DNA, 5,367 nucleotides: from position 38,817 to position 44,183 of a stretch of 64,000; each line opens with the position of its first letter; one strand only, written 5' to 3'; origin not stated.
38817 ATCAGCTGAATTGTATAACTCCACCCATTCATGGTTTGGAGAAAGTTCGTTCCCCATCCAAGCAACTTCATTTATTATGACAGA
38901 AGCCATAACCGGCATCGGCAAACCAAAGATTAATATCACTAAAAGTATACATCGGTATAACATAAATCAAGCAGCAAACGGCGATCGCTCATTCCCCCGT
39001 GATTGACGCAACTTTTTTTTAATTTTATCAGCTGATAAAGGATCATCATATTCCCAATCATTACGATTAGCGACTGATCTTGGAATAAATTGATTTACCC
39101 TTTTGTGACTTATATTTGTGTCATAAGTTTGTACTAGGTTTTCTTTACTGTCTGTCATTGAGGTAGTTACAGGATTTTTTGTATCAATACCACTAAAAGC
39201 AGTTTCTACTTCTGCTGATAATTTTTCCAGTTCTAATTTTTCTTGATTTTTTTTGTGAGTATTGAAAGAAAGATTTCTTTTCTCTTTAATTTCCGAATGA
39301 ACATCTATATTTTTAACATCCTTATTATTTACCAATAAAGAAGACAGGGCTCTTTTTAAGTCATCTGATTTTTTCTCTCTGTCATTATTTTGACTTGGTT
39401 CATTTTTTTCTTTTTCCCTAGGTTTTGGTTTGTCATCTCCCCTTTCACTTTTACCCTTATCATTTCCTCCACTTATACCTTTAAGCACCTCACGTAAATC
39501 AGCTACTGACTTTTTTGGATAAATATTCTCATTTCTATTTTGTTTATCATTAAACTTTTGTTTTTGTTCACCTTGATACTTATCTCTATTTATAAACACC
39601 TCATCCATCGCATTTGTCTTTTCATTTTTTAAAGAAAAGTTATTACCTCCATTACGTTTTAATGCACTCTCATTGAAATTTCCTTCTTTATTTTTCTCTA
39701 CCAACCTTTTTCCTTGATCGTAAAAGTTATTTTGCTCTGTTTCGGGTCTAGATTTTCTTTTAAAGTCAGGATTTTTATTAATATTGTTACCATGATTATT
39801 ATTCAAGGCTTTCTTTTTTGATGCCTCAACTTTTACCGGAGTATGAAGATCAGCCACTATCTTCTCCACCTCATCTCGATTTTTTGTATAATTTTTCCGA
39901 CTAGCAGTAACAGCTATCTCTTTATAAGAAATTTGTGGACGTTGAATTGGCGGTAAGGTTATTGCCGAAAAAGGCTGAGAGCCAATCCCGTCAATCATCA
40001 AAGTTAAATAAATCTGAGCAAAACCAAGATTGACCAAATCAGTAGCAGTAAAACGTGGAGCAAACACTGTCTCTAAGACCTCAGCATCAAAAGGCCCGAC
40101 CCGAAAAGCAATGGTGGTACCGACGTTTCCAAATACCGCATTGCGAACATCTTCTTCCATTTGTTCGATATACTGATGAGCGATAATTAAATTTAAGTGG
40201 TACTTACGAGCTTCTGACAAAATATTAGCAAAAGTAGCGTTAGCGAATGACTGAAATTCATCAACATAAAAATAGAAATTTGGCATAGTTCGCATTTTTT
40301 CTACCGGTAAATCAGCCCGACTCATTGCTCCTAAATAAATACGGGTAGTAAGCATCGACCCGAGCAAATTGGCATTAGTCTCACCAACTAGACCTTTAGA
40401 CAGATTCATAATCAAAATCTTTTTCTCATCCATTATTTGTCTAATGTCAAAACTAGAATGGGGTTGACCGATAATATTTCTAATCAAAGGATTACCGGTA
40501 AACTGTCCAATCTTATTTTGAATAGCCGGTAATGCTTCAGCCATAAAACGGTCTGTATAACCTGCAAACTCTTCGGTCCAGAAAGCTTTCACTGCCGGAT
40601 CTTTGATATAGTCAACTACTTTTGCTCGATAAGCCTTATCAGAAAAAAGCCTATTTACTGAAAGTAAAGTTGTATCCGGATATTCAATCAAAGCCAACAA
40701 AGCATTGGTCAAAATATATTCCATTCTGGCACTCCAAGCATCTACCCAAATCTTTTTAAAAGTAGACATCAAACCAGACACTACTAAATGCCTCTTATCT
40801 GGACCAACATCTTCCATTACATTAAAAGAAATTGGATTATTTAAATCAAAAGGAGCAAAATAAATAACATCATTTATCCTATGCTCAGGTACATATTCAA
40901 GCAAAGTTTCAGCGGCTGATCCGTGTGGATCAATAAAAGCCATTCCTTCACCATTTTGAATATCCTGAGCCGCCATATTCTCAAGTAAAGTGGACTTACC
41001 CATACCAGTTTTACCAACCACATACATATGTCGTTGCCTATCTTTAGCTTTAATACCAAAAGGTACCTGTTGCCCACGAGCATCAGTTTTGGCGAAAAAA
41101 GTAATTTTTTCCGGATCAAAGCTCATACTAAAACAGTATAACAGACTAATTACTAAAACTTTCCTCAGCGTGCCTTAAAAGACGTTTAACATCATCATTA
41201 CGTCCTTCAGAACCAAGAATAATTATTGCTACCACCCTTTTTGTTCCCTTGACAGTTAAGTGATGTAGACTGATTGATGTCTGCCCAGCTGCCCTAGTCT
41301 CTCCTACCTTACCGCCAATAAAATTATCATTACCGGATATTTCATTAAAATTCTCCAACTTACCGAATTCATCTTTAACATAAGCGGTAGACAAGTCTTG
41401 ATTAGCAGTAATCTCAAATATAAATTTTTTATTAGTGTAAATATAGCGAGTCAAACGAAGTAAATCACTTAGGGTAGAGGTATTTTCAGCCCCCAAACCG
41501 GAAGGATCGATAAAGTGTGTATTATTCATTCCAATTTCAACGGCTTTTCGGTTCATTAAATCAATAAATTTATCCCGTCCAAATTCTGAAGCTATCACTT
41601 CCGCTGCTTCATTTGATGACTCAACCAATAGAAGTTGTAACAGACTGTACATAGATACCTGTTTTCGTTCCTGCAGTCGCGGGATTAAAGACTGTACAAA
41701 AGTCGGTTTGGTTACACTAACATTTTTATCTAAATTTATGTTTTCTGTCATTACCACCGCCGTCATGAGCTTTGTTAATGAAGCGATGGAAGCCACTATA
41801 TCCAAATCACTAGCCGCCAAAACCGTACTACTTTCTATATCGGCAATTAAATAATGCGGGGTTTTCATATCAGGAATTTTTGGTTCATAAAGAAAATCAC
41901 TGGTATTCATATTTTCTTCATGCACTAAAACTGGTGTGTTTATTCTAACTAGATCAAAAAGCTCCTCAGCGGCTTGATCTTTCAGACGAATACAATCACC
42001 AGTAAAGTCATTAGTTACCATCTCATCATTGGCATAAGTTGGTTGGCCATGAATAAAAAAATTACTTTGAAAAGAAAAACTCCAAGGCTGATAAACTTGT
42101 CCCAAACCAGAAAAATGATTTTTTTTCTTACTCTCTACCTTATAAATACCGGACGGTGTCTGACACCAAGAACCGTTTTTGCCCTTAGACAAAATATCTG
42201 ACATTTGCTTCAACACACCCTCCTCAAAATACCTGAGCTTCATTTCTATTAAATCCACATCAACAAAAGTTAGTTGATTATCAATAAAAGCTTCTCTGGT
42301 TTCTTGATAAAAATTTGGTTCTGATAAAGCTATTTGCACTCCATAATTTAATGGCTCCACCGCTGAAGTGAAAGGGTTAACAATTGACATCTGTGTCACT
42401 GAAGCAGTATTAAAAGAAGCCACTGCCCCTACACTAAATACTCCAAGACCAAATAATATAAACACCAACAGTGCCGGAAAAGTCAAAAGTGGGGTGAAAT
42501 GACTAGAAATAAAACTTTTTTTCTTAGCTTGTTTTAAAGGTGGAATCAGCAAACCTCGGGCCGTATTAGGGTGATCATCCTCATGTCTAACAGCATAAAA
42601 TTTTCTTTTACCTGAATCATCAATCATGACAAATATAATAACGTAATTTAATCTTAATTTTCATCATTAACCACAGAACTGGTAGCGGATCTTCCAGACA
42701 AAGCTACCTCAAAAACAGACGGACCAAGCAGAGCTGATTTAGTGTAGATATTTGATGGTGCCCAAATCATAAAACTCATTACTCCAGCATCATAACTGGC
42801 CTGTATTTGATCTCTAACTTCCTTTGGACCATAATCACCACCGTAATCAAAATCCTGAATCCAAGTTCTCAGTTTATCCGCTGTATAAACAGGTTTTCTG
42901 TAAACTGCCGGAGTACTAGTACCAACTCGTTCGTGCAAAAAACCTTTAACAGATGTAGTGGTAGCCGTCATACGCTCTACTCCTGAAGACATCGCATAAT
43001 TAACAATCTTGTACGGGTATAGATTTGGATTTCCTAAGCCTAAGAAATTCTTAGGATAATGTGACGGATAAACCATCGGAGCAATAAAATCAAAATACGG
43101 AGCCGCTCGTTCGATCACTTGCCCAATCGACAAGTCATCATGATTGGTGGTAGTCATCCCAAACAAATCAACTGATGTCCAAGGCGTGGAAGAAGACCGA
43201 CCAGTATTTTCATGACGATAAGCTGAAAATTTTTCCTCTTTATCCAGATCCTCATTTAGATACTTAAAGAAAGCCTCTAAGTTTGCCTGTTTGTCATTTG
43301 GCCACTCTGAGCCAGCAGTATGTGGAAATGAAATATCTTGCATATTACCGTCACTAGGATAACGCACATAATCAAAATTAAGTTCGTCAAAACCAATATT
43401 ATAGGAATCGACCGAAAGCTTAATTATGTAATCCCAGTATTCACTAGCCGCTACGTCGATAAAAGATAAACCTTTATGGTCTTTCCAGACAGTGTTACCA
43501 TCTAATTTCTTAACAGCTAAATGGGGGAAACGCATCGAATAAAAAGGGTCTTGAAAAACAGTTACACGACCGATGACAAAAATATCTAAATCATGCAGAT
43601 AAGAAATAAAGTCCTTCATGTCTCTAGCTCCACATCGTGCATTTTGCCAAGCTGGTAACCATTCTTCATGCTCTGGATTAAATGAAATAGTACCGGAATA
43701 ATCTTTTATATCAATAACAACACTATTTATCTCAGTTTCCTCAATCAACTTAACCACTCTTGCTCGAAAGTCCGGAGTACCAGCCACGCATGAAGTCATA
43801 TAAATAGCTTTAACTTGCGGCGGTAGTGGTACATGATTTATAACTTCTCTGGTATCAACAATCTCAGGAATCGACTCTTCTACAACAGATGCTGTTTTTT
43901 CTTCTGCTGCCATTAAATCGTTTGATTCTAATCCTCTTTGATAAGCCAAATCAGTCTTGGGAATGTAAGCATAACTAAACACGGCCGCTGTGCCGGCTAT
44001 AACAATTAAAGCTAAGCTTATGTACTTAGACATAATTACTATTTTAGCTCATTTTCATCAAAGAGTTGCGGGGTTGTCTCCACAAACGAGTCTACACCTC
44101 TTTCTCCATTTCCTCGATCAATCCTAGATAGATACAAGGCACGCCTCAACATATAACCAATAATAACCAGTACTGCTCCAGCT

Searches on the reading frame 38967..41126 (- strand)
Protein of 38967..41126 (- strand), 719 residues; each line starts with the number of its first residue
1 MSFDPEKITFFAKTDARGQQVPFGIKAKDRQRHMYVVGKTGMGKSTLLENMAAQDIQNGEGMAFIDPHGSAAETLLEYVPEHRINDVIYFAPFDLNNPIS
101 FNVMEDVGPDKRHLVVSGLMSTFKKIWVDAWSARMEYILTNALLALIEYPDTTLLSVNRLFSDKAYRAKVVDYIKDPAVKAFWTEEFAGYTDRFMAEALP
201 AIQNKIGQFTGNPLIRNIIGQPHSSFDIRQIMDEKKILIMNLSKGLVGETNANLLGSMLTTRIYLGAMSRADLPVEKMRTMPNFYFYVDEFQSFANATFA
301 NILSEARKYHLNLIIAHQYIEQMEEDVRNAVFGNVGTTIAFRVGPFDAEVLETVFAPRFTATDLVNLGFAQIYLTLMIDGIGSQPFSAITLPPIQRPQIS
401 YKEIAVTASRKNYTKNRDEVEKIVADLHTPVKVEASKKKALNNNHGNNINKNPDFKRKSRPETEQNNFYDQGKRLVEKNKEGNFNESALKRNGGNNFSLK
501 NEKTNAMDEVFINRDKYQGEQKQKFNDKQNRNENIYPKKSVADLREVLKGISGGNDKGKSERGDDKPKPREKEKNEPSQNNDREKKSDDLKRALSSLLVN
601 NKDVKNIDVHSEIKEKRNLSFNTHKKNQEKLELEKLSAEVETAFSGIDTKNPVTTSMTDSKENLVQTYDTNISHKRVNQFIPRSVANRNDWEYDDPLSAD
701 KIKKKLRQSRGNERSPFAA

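Call 8: search_protein_families(library=pfam, proteins=[window:38967-41126:-], max_evalue=0.001)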
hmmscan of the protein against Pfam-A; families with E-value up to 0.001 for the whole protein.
window:38967-41126:- (719 aa): 4 families
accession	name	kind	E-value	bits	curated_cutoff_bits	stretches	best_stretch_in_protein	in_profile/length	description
PF10412.15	TrwB_AAD_bind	-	2.5e-08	33.6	20.5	1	26-343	10-310/387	Type IV secretion-system coupling protein DNA-binding domain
PF12696.13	TraG-D_C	-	7.6e-06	26.3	22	1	284-351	2-72/126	TraM recognition site of TraD and TraG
PF01935.23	DUF87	-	2.1e-05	25.2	23.2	1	18-70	9-63/220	Helicase HerA, central domain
PF13401.12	AAA_22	-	0.00049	20.9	27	0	30-70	4-44/130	AAA domain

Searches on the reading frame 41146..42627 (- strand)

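Call 8: search_protein_families(library=pfam, proteins=[window:41146-42627:-], max_evalue=0.001)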
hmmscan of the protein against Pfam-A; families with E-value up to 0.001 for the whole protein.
window:41146-42627:- (493 aa): 3 families
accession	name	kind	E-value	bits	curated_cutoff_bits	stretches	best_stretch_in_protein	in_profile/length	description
PF00768.25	Peptidase_S11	-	8.2e-32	111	27.6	1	250-470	6-235/239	D-alanyl-D-alanine carboxypeptidase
PF03734.19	YkuD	-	7.5e-12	46.5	23.4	1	121-235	3-146/146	L,D-transpeptidase catalytic domain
PF13354.11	Beta-lactamase2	-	3.6e-06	26.9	22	1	281-405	23-162/214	Beta-lactamase enzyme family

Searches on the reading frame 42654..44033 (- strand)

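Call 8: search_protein_families(library=pfam, proteins=[window:42654-44033:-], max_evalue=0.001)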
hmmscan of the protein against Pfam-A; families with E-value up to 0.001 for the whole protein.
window:42654-44033:- (459 aa): 1 family
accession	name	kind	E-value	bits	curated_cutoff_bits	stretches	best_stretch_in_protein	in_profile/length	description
PF13200.12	DUF4015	-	3.5e-76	256.7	27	1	76-430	1-313/313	Putative glycosyl hydrolase domain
